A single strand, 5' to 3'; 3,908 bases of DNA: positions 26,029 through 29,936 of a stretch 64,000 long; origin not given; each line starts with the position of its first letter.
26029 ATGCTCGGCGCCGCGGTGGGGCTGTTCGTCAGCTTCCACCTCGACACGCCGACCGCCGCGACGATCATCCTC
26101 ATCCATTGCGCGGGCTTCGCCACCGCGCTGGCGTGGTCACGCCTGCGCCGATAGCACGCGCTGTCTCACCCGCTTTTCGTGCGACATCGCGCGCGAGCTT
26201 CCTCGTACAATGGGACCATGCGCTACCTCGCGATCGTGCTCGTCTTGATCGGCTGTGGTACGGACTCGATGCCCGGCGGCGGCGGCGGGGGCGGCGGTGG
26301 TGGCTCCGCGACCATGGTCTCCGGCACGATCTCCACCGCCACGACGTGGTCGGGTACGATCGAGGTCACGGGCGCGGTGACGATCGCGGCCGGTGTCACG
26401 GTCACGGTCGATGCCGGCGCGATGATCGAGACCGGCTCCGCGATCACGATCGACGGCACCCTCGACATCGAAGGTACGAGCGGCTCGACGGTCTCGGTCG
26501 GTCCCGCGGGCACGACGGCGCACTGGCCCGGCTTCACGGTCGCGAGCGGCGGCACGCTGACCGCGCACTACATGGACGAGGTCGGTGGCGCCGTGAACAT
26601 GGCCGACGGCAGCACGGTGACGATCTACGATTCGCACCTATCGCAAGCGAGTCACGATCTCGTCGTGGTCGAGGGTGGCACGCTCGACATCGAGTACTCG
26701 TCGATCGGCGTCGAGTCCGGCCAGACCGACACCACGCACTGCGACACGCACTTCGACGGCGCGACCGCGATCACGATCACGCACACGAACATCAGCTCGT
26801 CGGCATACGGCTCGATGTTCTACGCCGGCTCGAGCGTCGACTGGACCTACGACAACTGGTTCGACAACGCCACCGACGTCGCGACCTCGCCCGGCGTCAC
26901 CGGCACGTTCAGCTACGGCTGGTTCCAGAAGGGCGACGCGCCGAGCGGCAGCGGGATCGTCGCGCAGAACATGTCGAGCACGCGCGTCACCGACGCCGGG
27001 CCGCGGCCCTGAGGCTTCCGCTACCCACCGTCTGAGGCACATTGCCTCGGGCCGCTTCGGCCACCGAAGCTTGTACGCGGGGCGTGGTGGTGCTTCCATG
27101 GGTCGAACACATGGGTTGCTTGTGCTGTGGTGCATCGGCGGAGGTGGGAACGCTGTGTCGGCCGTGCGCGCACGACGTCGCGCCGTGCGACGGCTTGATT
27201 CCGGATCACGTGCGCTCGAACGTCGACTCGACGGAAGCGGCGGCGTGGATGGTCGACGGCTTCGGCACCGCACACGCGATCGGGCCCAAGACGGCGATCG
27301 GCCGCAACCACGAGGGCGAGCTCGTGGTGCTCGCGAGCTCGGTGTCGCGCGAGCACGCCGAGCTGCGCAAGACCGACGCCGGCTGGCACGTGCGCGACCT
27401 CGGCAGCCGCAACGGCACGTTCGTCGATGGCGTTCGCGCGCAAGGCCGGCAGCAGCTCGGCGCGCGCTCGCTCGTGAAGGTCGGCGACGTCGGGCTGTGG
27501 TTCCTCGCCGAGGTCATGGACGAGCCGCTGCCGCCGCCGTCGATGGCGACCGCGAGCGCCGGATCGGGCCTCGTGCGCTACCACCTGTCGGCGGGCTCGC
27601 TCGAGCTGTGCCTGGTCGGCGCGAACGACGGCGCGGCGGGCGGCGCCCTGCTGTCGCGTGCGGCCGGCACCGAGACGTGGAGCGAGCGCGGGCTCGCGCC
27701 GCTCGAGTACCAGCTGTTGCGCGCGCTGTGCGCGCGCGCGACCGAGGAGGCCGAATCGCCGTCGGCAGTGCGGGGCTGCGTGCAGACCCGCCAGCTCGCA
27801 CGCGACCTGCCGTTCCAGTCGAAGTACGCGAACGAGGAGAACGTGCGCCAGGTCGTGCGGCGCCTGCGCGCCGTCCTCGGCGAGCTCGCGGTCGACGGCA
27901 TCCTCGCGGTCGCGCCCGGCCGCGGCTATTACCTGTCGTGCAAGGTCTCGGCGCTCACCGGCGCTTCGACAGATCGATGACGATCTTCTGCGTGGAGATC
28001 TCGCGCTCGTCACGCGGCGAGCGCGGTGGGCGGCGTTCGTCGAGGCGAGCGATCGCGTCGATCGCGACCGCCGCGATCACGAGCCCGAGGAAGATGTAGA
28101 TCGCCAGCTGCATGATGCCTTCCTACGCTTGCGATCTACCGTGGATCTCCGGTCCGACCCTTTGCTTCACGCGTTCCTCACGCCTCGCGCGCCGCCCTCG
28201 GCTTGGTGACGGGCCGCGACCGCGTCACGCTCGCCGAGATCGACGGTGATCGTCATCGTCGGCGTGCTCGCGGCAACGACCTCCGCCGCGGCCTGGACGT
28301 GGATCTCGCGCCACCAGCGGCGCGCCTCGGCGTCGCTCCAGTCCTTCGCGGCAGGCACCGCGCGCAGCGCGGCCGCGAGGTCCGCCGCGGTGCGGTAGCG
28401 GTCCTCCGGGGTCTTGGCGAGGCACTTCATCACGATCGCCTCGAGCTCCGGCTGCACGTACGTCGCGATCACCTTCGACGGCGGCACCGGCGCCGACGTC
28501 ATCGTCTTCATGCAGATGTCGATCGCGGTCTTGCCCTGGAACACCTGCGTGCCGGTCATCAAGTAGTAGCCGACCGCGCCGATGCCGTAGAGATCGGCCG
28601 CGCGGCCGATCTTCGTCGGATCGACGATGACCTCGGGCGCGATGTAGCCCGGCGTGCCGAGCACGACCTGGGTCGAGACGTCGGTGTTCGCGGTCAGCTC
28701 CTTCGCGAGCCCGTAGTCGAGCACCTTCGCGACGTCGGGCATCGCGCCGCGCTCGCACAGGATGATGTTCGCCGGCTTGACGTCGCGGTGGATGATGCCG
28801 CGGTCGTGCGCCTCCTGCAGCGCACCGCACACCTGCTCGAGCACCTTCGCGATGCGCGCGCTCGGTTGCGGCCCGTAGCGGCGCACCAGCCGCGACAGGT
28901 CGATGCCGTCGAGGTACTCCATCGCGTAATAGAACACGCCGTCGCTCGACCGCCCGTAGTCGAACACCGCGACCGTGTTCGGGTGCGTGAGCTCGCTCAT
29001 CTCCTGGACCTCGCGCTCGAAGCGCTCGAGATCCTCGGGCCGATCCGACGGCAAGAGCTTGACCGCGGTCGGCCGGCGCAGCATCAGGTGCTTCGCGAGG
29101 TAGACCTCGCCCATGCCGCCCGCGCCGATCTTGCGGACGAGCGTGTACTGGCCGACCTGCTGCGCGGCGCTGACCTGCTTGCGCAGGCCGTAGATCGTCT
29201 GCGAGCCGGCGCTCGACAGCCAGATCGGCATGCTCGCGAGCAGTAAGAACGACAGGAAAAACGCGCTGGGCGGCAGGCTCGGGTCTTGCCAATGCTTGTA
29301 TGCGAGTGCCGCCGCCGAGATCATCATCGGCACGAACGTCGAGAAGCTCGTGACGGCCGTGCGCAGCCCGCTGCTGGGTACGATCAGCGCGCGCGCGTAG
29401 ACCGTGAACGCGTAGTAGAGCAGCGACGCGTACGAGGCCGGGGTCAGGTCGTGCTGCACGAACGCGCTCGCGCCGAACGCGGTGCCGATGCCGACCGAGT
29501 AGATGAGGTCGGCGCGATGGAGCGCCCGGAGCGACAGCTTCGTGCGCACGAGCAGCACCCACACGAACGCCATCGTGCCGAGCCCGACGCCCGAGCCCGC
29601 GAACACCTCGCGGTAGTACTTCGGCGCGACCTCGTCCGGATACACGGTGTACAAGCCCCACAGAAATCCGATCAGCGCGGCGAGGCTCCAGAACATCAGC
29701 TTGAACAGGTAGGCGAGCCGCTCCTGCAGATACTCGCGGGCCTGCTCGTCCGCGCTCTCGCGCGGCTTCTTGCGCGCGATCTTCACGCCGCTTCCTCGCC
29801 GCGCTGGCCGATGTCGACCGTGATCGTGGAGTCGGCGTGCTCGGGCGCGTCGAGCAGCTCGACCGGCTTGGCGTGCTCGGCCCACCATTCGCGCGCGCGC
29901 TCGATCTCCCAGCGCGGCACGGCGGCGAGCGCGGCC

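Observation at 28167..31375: Tandem, translationally coupled Ser/Thr kinase paralogues with inverted architecture (six-helix membrane domain BEFORE the kinase), one RD and one non-RD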

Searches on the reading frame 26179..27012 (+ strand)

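Call 33: search_protein_families(library=pfam, proteins=[window:26179-27012:+], max_evalue=0.01)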
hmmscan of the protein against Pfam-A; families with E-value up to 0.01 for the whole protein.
window:26179-27012:+ (277 aa): 1 family
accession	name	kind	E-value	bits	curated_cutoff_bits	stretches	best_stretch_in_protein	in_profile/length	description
PF05048.19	NosD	-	0.0072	16.2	23.6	0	193-239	134-181/212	Periplasmic copper-binding protein (NosD)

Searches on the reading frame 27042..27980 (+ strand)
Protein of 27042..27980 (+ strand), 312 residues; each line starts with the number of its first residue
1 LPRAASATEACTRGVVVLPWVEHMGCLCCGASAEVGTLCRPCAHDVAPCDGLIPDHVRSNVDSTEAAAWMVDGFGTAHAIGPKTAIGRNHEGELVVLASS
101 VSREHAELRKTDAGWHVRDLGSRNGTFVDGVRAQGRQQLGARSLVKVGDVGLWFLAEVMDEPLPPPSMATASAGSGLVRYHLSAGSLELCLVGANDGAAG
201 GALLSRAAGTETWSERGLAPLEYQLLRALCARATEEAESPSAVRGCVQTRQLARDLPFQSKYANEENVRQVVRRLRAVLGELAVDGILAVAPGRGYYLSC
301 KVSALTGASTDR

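Call 33: search_protein_families(library=pfam, proteins=[window:27042-27980:+], max_evalue=0.01)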
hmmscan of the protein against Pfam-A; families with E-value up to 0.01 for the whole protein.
window:27042-27980:+ (312 aa): 3 families
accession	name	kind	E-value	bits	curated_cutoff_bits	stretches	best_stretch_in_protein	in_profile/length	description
PF00498.31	FHA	-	2.9e-14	53.7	20.7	1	85-148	2-67/67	FHA domain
PF16697.10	Yop-YscD_cpl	-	2.1e-10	41.1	33.2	1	82-154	17-90/94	Inner membrane component of T3SS, cytoplasmic domain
PF00486.34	Trans_reg_C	-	0.0016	18.9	26.2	0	218-298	6-77/77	Transcriptional regulatory protein, C terminal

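Call 53: search_solved_structures(query=window:27042-27980:+, max_evalue=1)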
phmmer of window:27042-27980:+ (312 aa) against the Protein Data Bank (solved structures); distinct sequences matched with E-value up to 1: 25.
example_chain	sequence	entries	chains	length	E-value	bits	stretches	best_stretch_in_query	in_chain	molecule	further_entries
6cah_A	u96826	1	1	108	2.6e-06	29.9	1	84-155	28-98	ABC transporter ATP-binding/permease protein Rv1747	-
2kb3_A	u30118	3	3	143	8.9e-06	28.1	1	82-156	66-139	Oxoglutarate dehydrogenase inhibitor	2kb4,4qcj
8p5x_G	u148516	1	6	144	9e-06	28.1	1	82-156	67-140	Oxoglutarate dehydrogenase inhibitor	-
5a8i_A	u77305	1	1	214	9.5e-06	28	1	81-151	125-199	ARNA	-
8s05_C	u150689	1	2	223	1.4e-05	27.5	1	81-150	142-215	Conserved protein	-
4jon_A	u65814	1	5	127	0.00011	24.6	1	68-135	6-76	Centrosomal protein of 170 kDa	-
3gqs_A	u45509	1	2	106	0.00014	24.2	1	86-153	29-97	Adenylate cyclase-like protein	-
2fez_A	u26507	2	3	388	0.00022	23.6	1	65-140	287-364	Probable regulatory protein embR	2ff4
6i2q_B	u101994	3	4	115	0.00023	23.5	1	82-155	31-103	Glycogen accumulation regulator GarA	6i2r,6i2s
8p5r_G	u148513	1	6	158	0.00035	22.9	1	82-155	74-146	Glycogen accumulation regulator GarA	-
1uht_A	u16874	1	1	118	0.0014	20.9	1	81-149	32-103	expressed protein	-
2kkl_A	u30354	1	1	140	0.0015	20.8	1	84-154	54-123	Uncharacterized protein Mb1858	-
2kfu_A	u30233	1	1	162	0.0018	20.5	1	84-153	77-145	Rv1827 pThr 22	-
6i2p_D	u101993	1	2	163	0.0018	20.5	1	84-153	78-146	Glycogen accumulation regulator GarA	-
7rj3_A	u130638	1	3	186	0.0025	20.1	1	84-152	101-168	Glycogen accumulation regulator GarA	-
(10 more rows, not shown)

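Call 77: search_solved_structures(query=A6, max_evalue=1)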
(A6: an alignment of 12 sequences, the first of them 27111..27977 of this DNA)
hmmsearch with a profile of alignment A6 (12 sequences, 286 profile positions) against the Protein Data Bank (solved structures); distinct sequences matched with E-value up to 1: 41.
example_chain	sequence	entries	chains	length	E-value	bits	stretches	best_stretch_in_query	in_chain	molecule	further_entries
6cah_A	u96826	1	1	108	7.5e-13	51.3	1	61-135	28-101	ABC transporter ATP-binding/permease protein Rv1747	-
2fez_A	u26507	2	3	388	4.1e-11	45.6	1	36-132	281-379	Probable regulatory protein embR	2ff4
6hbz_A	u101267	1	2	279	1.4e-10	43.8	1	52-145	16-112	GGDEF domain protein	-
6hc0_B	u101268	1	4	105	2e-10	43.3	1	52-135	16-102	GGDEF domain protein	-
6hc1_A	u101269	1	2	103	2.7e-10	42.9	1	52-134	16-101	GGDEF domain protein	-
6i2q_B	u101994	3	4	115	2.7e-10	42.9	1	59-134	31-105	Glycogen accumulation regulator GarA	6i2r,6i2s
8p5r_G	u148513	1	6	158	4.9e-10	42.1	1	59-134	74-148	Glycogen accumulation regulator GarA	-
2kb3_A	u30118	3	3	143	7.8e-10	41.4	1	59-133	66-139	Oxoglutarate dehydrogenase inhibitor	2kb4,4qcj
8p5x_G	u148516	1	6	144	7.9e-10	41.4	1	59-133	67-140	Oxoglutarate dehydrogenase inhibitor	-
3gqs_A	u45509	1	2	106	8.6e-10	41.3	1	62-133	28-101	Adenylate cyclase-like protein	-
2kkl_A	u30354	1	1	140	1.9e-09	40.1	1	60-135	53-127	Uncharacterized protein Mb1858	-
2kfu_A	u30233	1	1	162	3.1e-09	39.4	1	60-134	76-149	Rv1827 pThr 22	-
6i2p_D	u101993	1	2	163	3.2e-09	39.4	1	60-134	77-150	Glycogen accumulation regulator GarA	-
7rj3_A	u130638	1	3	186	4.1e-09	39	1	60-134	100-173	Glycogen accumulation regulator GarA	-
1uht_A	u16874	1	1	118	4.6e-08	35.6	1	60-132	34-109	expressed protein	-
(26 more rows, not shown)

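Call 78: search_protein_families(library=pfam, alignment_id=A6, max_evalue=0.01)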
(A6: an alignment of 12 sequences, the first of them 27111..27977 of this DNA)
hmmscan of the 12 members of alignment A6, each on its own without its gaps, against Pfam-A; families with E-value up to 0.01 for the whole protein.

A. member 1, window:27111-27977:+ (289 aa): 3 families
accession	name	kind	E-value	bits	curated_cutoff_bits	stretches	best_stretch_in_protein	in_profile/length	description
PF00498.31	FHA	-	2.5e-14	53.9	20.7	1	62-125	2-67/67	FHA domain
PF16697.10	Yop-YscD_cpl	-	1.9e-10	41.3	33.2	1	59-131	17-90/94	Inner membrane component of T3SS, cytoplasmic domain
PF00486.34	Trans_reg_C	-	0.0013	19.2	26.2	0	195-275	6-77/77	Transcriptional regulatory protein, C terminal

B. families by the number of members that match (of 12 scanned): 5 families
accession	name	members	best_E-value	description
PF00498.31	FHA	12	3e-17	FHA domain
PF16697.10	Yop-YscD_cpl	12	5e-14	Inner membrane component of T3SS, cytoplasmic domain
PF00486.34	Trans_reg_C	12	3e-07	Transcriptional regulatory protein, C terminal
PF21274.3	Rng_hyd_C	1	0.003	Aromatic-ring hydroxylase, C-terminal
PF09992.14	NAGPA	1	0.0045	Phosphodiester glycosidase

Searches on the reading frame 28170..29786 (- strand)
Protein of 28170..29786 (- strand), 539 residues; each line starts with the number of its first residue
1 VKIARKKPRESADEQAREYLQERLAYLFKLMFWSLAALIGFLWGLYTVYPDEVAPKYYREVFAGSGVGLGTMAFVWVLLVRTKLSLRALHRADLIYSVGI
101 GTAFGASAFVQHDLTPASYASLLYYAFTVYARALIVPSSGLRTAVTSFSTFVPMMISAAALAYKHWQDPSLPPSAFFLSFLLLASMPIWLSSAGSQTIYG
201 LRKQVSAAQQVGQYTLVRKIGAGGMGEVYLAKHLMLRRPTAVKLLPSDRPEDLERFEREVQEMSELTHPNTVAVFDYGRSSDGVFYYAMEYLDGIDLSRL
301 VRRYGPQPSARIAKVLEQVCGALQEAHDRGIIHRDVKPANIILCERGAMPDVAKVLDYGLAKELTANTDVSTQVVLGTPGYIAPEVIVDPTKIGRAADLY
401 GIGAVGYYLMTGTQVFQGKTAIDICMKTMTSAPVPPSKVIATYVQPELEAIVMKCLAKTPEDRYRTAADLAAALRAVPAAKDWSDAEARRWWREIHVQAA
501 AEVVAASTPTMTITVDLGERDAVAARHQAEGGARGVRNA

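Call 8: search_protein_families(library=pfam, proteins=[window:28170-29786:-], max_evalue=0.1)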
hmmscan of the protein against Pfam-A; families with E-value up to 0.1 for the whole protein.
window:28170-29786:- (539 aa): 6 families
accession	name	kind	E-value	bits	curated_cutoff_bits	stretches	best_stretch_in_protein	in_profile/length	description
PF00069.31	Pkinase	-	1.4e-46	159.5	31.7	1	214-465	1-253/263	Protein kinase domain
PF07714.23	PK_Tyr_Ser-Thr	-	6.8e-25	88.3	23.1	1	216-465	3-250/258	Protein tyrosine and serine/threonine kinase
PF01636.29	APH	-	5.5e-06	26.8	23.2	1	239-327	22-108/239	Phosphotransferase enzyme family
PF17667.7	Pkinase_fungal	-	0.00045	19.5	24.1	1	314-387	290-365/387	Fungal protein kinase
PF03109.22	ABC1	-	0.0011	18.7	22.9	1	288-368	146-221/244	ABC1 atypical kinase-like domain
PF00892.27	EamA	-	0.01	16.5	28.2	1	35-131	6-103/135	EamA-like transporter family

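Call 9: search_protein_families(library=ncbifam, proteins=[window:28170-29786:-], max_evalue=0.1)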
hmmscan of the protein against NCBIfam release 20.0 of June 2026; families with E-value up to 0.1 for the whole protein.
window:28170-29786:- (539 aa): 17 families
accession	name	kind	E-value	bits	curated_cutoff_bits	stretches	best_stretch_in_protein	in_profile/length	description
NF033483.0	PknB_PASTA_kin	equivalog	4.3e-77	260.4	450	1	212-493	7-280/563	Stk1 family PASTA domain-containing Ser/Thr kinase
NF052427.1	StpK7MSMEG_1200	equivalog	2.1e-48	165.2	900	1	208-496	3-288/601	serine/threonine protein kinase StpK7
NF047741.1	antiphage_MADS6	equivalog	1e-45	156.4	460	2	314-484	303-467/612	methylation-associated defense system protein kinase MAD6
TIGR03903.1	TOMM_kin_cyc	equivalog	6.9e-40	136.8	705.75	1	241-477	7-247/1267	TOMM system kinase/cyclase fusion protein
NF009651.0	PRK13184.1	equivalog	3.2e-33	114.7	839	1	212-475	2-288/932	serine/threonine-protein kinase PknD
NF053615.1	SerThrKinAfsKStmc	equivalog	4e-27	95.2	1300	1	209-477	10-267/809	protein serine/threonine kinase AfsK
NF038150.1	lanthi_synth_IV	equivalog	1.3e-21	76.7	650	1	268-533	255-513/851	class IV lanthionine synthetase LanL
NF033442.0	BREX_PglW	equivalog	1.5e-18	66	990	2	212-373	512-672/1391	BREX system serine/threonine kinase PglW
NF038151.1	lanthi_synth_III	equivalog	1.2e-14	53.6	575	1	248-510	262-504/833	class III lanthionine synthetase LanKC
NF043056.1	T4SS_LegK1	equivalog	4.3e-12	45.4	550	1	326-409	205-283/516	Dot/Icm T4SS effector kinase LegK1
NF058632.1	SerThrKinPrkT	equivalog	1.6e-10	40.5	280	1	212-346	21-153/322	serine/threonine protein kinase PrkT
TIGR03724.2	arch_bud32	equivalog_domain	1.8e-05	24.3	125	1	255-374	39-144/193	KEOPS complex kinase/ATPase Bud32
NF011460.0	PRK14879.1-1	equivalog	5.6e-05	22.4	199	1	285-374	86-170/232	Kae1-associated kinase Bud32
NF011463.0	PRK14879.1-4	equivalog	0.0011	18.4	188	1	280-364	90-163/237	Kae1-associated kinase Bud32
NF007174.0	PRK09605.1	equivalog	0.0022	16.5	447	1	273-370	402-482/535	bifunctional N(6)-L-threonylcarbamoyladenine synthase/serine/threonine protein kinase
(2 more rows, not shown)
